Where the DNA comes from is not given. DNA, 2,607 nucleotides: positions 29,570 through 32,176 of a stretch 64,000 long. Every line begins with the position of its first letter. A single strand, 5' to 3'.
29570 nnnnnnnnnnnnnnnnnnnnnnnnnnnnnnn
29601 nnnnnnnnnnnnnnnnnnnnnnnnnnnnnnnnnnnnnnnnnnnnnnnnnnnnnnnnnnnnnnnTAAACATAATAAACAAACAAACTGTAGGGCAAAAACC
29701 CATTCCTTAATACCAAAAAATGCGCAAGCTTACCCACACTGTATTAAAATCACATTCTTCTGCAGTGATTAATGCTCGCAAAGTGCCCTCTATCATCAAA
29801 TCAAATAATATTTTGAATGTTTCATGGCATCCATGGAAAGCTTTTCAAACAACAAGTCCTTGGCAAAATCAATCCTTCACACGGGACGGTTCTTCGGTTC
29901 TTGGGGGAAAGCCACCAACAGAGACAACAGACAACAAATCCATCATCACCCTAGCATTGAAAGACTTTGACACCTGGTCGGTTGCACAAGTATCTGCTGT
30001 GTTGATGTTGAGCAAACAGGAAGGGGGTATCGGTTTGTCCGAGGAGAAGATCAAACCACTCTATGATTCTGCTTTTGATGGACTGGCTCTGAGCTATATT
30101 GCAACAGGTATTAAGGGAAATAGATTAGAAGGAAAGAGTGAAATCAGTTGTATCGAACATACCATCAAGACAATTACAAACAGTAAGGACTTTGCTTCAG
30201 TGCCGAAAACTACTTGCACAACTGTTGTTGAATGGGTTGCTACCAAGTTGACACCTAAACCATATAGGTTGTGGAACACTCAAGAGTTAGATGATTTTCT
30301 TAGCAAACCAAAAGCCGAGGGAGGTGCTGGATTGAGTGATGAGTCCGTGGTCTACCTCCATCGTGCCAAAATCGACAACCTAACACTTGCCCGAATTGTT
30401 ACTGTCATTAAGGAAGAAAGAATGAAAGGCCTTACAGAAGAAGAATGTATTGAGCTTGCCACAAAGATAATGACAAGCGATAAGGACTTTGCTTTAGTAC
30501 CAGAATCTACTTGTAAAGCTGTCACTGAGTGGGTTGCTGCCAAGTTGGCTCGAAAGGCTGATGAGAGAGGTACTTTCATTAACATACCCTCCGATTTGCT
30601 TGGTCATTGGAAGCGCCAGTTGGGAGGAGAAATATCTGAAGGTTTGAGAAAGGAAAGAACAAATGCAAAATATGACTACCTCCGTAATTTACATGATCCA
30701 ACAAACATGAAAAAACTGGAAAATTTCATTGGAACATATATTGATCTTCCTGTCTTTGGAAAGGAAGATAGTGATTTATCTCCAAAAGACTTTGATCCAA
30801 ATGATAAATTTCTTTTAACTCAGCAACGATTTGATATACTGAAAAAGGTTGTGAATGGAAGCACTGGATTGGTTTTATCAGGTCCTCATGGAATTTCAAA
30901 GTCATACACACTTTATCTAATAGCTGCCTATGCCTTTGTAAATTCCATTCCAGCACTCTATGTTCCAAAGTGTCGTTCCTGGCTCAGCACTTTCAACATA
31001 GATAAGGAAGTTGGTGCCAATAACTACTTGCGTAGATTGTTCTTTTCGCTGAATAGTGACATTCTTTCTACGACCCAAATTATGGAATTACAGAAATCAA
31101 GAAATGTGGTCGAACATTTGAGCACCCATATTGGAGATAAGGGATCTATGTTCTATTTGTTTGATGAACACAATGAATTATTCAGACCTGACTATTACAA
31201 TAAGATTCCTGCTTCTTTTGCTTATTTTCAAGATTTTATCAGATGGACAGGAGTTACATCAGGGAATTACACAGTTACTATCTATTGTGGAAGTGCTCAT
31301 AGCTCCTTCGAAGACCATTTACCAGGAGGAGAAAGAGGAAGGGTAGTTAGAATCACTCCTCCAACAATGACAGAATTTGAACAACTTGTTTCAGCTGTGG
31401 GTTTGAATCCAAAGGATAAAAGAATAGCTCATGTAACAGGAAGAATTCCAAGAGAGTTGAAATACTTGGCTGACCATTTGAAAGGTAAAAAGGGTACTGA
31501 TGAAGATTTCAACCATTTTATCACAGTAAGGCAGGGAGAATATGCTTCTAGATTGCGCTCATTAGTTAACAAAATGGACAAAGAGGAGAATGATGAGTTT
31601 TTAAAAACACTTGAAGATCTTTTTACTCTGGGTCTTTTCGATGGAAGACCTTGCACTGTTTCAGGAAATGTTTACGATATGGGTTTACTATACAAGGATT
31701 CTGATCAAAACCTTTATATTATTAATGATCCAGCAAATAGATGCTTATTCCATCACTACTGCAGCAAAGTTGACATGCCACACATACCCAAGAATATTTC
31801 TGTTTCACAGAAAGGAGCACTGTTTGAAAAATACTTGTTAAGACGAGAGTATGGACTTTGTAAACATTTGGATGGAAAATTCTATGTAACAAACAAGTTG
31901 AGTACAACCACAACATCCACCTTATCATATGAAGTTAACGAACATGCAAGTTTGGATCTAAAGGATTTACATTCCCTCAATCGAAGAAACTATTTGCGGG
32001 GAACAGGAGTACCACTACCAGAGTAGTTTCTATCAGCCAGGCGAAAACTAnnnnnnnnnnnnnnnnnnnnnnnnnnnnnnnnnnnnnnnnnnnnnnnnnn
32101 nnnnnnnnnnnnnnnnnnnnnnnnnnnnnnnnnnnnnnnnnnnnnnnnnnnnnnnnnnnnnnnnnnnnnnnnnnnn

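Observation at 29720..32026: SAM-SAM-P-loop NTPase: an NLR/STAND-like architecture within a duplication-prone island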

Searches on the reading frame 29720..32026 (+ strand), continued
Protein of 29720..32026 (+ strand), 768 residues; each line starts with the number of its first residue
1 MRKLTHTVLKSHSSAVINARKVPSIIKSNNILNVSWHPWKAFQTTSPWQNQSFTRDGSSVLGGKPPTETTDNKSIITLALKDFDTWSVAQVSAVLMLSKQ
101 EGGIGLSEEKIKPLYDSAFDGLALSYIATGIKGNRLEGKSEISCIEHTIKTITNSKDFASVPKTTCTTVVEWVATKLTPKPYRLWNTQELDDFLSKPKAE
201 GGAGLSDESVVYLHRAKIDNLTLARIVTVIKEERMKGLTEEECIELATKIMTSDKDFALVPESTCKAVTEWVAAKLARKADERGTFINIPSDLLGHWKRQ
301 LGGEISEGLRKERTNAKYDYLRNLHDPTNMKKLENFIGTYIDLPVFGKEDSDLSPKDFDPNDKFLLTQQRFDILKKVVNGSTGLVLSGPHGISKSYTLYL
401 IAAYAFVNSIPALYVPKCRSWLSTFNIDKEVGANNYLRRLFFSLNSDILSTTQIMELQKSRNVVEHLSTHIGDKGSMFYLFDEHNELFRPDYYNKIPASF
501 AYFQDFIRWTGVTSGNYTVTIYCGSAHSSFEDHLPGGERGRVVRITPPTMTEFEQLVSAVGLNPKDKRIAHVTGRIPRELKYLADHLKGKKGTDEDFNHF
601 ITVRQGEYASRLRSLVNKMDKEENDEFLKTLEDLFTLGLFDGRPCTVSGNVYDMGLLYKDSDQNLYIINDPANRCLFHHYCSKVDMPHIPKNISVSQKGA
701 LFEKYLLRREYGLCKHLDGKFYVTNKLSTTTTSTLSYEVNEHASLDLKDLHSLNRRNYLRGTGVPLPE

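Call 39: list_cluster_members(proteins=[P0093, P0094, P0117, P0141, P0155, P0045, P0052, P0027, P0041, P0022])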
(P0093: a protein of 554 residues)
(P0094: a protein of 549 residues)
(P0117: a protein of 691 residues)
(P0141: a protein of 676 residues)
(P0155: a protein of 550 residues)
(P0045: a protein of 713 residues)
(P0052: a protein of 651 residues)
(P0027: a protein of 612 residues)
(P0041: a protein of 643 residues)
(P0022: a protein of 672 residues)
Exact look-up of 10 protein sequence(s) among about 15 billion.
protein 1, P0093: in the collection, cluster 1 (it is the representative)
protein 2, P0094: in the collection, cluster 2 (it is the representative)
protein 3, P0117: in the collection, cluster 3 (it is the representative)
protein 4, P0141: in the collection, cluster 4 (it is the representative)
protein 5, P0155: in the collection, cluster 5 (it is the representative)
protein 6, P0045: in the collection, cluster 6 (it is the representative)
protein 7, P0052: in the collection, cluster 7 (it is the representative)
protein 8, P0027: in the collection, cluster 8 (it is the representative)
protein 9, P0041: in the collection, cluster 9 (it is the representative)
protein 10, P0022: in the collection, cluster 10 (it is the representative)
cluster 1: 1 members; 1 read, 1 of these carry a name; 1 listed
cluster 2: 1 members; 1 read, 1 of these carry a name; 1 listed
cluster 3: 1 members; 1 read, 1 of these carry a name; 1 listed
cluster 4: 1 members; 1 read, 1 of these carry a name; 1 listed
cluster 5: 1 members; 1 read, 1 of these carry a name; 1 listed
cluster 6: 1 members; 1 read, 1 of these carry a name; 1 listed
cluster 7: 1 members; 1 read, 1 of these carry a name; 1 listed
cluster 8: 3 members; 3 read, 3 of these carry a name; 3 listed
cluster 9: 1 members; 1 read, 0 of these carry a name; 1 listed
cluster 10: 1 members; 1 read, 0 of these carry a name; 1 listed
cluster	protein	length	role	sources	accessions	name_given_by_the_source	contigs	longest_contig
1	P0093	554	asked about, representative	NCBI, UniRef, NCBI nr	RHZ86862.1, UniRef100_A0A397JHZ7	hypothetical protein Glove_43g17 [Diversispora epigaea] | Crinkler effector protein N-terminal domain-containing protein n=1 Tax=Diversispora ...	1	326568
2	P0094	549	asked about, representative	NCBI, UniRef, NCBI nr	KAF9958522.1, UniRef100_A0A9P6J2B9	hypothetical protein BGZ65_001377 [Modicella reniformis] | Crinkler effector protein N-terminal domain-containing protein n=1 Tax=Modicella ...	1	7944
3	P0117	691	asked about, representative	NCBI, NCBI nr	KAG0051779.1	hypothetical protein BGZ83_003305 [Gryganskiella cystojenkinii]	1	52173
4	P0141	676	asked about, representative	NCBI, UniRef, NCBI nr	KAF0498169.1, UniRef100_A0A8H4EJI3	hypothetical protein F8M41_020602 [Gigaspora margarita] | Crinkler effector protein N-terminal domain-containing protein n=1 Tax=Gigaspora ...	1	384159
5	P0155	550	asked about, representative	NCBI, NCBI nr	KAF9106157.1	hypothetical protein BGX27_009283 [Mortierella sp. AM989]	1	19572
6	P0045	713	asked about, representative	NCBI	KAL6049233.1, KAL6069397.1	hypothetical protein QOT17_007661 [Balamuthia mandrillaris]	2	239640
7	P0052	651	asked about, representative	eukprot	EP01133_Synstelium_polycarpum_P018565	gene18565-22214_t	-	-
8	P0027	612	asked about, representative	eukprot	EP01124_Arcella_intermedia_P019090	TRINITY_DN2622_c0_g1_i4.p1 TRINITY_DN2622_c0_g1~~TRINITY_DN2622_c0_g1_i4.p1 ORF ...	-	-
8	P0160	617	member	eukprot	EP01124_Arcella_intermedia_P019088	TRINITY_DN2622_c0_g1_i2.p1 TRINITY_DN2622_c0_g1~~TRINITY_DN2622_c0_g1_i2.p1 ORF ...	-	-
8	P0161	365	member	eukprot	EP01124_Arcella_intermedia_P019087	TRINITY_DN2622_c0_g1_i1.p1 TRINITY_DN2622_c0_g1~~TRINITY_DN2622_c0_g1_i1.p1 ORF ...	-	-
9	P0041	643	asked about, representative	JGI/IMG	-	-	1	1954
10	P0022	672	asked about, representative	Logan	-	-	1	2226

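Call 60: list_cluster_members(proteins=[P0030, P0035, P0040, P0044, P0048, P0060, P0075, P0145, P0024, P0059])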
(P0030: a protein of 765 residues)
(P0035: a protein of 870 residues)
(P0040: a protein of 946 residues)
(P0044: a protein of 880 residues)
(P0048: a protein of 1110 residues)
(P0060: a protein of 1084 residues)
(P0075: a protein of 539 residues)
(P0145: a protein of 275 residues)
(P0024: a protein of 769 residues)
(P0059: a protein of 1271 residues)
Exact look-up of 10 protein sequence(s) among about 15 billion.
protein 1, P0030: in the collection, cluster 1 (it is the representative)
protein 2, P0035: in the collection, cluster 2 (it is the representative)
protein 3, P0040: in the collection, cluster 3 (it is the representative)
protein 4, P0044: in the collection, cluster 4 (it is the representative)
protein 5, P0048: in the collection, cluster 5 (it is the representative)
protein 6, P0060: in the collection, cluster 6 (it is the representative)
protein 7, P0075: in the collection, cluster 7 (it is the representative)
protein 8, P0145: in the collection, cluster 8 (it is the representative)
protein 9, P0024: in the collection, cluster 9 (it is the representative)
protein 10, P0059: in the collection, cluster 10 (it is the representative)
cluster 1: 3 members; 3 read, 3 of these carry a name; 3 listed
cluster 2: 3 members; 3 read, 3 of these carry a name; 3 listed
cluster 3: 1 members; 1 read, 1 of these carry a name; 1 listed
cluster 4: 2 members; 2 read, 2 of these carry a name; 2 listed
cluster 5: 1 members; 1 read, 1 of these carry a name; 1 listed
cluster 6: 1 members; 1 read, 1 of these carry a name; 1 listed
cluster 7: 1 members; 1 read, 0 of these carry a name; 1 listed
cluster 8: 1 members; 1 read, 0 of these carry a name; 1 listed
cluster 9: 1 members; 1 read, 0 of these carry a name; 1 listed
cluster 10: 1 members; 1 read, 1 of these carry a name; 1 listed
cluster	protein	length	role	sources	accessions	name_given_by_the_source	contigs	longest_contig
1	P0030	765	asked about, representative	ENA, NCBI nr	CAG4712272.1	unnamed protein product [Naegleria fowleri]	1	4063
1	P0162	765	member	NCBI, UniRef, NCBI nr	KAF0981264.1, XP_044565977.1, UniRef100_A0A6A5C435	hypothetical protein FDP41_013052 [Naegleria fowleri] | Uncharacterized protein n=1 Tax=Naegleria fowleri TaxID=5763 RepID=A0A6A5C435_NAEFO | uncharacterized protein FDP41_013052 [Naegleria fowleri]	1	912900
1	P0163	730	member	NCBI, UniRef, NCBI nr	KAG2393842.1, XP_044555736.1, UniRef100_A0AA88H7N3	hypothetical protein C9374_003606 [Naegleria lovaniensis] | Uncharacterized protein n=1 Tax=Naegleria lovaniensis TaxID=51637 RepID=A0AA88H7N3_NAELO | uncharacterized protein C9374_003606 [Naegleria lovaniensis]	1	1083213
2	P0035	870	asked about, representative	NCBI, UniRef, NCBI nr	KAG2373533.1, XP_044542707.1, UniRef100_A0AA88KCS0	hypothetical protein C9374_011996 [Naegleria lovaniensis] | Uncharacterized protein n=1 Tax=Naegleria lovaniensis TaxID=51637 RepID=A0AA88KCS0_NAELO | uncharacterized protein C9374_011996 [Naegleria lovaniensis]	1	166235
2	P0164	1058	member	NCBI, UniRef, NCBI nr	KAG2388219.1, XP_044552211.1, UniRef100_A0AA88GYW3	hypothetical protein C9374_001069 [Naegleria lovaniensis] | Uncharacterized protein n=1 Tax=Naegleria lovaniensis TaxID=51637 RepID=A0AA88GYW3_NAELO | uncharacterized protein C9374_001069 [Naegleria lovaniensis]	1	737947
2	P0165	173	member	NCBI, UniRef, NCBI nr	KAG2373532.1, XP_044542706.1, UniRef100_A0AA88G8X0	hypothetical protein C9374_011995 [Naegleria lovaniensis] | Uncharacterized protein n=1 Tax=Naegleria lovaniensis TaxID=51637 RepID=A0AA88G8X0_NAELO | uncharacterized protein C9374_011995 [Naegleria lovaniensis]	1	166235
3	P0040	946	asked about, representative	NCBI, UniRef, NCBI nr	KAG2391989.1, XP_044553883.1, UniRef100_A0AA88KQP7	hypothetical protein C9374_013474 [Naegleria lovaniensis] | Uncharacterized protein n=1 Tax=Naegleria lovaniensis TaxID=51637 RepID=A0AA88KQP7_NAELO | uncharacterized protein C9374_013474 [Naegleria lovaniensis]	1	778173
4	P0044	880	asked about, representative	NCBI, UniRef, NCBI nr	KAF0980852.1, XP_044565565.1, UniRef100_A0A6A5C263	hypothetical protein FDP41_012640 [Naegleria fowleri] | Uncharacterized protein n=1 Tax=Naegleria fowleri TaxID=5763 RepID=A0A6A5C263_NAEFO | uncharacterized protein FDP41_012640 [Naegleria fowleri]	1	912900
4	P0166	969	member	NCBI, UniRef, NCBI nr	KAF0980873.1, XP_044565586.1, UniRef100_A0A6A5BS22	hypothetical protein FDP41_012661 [Naegleria fowleri] | Uncharacterized protein n=1 Tax=Naegleria fowleri TaxID=5763 RepID=A0A6A5BS22_NAEFO | uncharacterized protein FDP41_012661 [Naegleria fowleri]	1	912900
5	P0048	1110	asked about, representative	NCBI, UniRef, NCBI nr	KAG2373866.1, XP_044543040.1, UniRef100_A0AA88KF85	hypothetical protein C9374_011751 [Naegleria lovaniensis] | Uncharacterized protein n=1 Tax=Naegleria lovaniensis TaxID=51637 RepID=A0AA88KF85_NAELO | uncharacterized protein C9374_011751 [Naegleria lovaniensis]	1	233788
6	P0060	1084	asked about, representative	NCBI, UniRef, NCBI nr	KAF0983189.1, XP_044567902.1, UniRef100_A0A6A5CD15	hypothetical protein FDP41_011167 [Naegleria fowleri] | Uncharacterized protein n=1 Tax=Naegleria fowleri TaxID=5763 RepID=A0A6A5CD15_NAEFO | uncharacterized protein FDP41_011167 [Naegleria fowleri]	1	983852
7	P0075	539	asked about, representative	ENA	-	-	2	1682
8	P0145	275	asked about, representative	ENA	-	-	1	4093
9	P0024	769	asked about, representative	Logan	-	-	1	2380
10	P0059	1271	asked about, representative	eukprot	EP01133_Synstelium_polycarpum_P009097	gene9097-10667_t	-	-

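Call 70: fold_search(model_id=the predicted structure, library=pdb)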
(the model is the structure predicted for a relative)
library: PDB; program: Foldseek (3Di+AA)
matches with E <= 10: 615; with E <= 0.001: 4
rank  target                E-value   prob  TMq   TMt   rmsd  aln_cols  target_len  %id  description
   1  2fna_A                8.9e-05  1.00  0.21  0.48   9.5       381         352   14  Crystal structure of an archaeal aaa+ atpase (sso1545) from sulfolobus solfataricus p2 at 2.00 A resolution (released 2006-02-07)
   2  8dgc_A                5.2e-04  1.00  0.23  0.12  19.2       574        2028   11  Avs3 bound to phage PhiV-1 terminase (released 2022-08-03)
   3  6gaz_Ag               5.9e-04  1.00  0.19  0.46   6.8       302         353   16  Unique features of mammalian mitochondrial translation initiation revealed by cryo-EM. This file contains the 28S rib (released 2018-08-08)
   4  7pub_Cg               9.9e-04  1.00  0.17  0.31  14.0       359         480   14  Late assembly intermediate of the Trypanosoma brucei mitoribosomal small subunit (released 2022-05-04)
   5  9g5b_X                1.0e-03  1.00  0.19  0.45   7.1       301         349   15  Assembly intermediate of human mitochondrial ribosome small subunit (State A) (released 2025-04-23)
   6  7aor_r                1.1e-03  1.00  0.16  0.29  10.7       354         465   12  mt-SSU from Trypanosoma cruzi in complex with mt-IF-3. (released 2021-04-28)
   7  6hiw_Cg               1.1e-03  1.00  0.17  0.31  17.4       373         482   13  Cryo-EM structure of the Trypanosoma brucei mitochondrial ribosome - This entry contains the complete small mitoribos (released 2018-09-26)
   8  6sg9_Cg               1.2e-03  1.00  0.17  0.31  16.2       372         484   14  Head domain of the mt-SSU assemblosome from Trypanosoma brucei (released 2019-09-18)
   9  7pua_Cg               1.2e-03  1.00  0.16  0.29  14.9       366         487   13  Middle assembly intermediate of the Trypanosoma brucei mitoribosomal small subunit (released 2022-03-02)
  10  6rw4_X                1.6e-03  1.00  0.18  0.43   7.6       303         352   16  Structure of human mitochondrial 28S ribosome in complex with mitochondrial IF3 (released 2020-06-03)
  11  7wd3_F                2.1e-03  0.98  0.13  0.16  21.0       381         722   14  Cryo-EM structure of Drg1 hexamer treated with ATP and benzo-diazaborine (released 2022-12-14)
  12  2xsz_B                2.3e-03  1.00  0.16  0.39  11.8       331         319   15  The dodecameric human RuvBL1:RuvBL2 complex with truncated domains II (released 2011-10-05)
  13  9hny_Cg               2.7e-03  1.00  0.16  0.29  16.4       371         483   14  Mitoribosomal small subunit in complex with Mettl15 and Mettl17 (released 2025-03-26)
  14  7nku_A                3.1e-03  1.00  0.17  0.27  15.7       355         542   13  diazaborine bound Drg1(AFG2) (released 2021-06-23)
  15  7pnt_X                3.4e-03  1.00  0.19  0.43   8.6       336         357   12  Assembly intermediate of mouse mitochondrial ribosome small subunit without mS37 in complex with RbfA and Tfb1m (released 2022-06-15)
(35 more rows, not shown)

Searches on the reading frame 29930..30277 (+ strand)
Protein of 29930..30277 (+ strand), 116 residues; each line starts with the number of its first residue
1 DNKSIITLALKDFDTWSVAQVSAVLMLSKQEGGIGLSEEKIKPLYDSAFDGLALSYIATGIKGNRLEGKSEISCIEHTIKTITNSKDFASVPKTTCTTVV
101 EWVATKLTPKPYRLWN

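Call 51: search_solved_structures(query=A5, max_evalue=10, show_alignments=3)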
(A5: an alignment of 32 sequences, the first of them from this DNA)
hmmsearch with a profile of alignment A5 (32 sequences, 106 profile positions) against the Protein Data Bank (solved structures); distinct sequences matched with E-value up to 10: 1.
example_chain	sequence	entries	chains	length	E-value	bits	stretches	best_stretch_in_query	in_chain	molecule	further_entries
3tad_C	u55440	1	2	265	0.4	14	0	11-27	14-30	Liprin-beta-1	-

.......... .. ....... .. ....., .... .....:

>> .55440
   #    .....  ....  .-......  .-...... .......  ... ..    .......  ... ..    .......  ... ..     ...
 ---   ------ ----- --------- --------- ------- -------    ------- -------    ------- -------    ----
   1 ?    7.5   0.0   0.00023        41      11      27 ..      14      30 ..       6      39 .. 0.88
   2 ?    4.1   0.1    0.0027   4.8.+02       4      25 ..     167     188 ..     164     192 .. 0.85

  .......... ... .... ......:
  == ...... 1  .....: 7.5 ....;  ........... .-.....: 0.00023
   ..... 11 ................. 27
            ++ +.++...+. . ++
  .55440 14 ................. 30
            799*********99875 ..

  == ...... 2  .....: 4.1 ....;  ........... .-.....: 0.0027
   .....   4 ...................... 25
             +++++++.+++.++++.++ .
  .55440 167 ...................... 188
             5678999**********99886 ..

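Call 52: search_protein_families(library=pfam, alignment_id=A5, max_evalue=10)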
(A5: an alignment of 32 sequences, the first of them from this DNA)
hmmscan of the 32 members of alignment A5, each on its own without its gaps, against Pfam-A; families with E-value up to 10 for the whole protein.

A. member 1, seq(116 aa): 1 family
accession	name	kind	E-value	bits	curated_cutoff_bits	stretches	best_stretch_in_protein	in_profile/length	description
PF22095.1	BT_3535-like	-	0.16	12.4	27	1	97-115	5-23/182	BT_3535-like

B. families by the number of members that match (of 32 scanned): 21 families
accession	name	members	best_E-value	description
PF22095.1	BT_3535-like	2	0.16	BT_3535-like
PF12844.13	HTH_19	1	0.0059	Helix-turn-helix domain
PF14166.11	YueH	1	0.007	YueH-like protein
PF04121.18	Nup84_Nup100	1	0.01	Nuclear pore protein 84 / 107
PF20376.4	DUF6671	1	0.022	Domain of unknown function (DUF6671)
PF19322.4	RKP_N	1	0.034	E3 ubiquitin-protein ligase RKP N-terminus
PF11388.13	DotA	1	0.034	Phagosome trafficking protein DotA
PF10869.13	DUF2666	1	0.041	Domain of unknown function (DUF2666)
PF20374.3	DUF6669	1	0.055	Family of unknown function (DUF6669)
PF17049.10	AEP1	1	0.069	ATPase expression protein 1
PF10536.15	PMD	1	0.072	Plant mobile domain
PF03307.20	Adeno_E3_15_3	1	0.076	Adenovirus 15.3kD protein in E3 region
PF13872.12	AAA_34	1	0.079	P-loop containing NTP hydrolase pore-1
PF22762.1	NrS1-pol-like_tail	1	0.089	NrS-1 polymerase-like, tail domain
PF08876.17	DUF1836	1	0.11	Domain of unknown function (DUF1836)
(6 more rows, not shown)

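Call 58: predict_structure(alignment_id=A5)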
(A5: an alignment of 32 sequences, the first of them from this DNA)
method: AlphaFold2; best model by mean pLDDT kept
length: 116 residues; sequences in the alignment: 32
mean_pLDDT: 94.1   pTM: 0.85
mean pLDDT of the five models: 94.1, 94.0, 92.4, 91.9, 91.9
residues with pLDDT >= 90: 103; 70-90: 10; 50-70: 3; < 50: 0
segments of 3 or more residues with pLDDT < 50: none
pLDDT, mean of each block of 10 residues (from residue 1): 83 97 97 96 98 98 96 97 96 98 95 70
secondary structure, 60 per line:
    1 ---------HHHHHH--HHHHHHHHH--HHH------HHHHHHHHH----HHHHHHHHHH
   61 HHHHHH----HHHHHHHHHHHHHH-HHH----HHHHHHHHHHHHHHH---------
elements in order: H10-15 H18-26 H38-46 H51-66 H71-84 H93-107
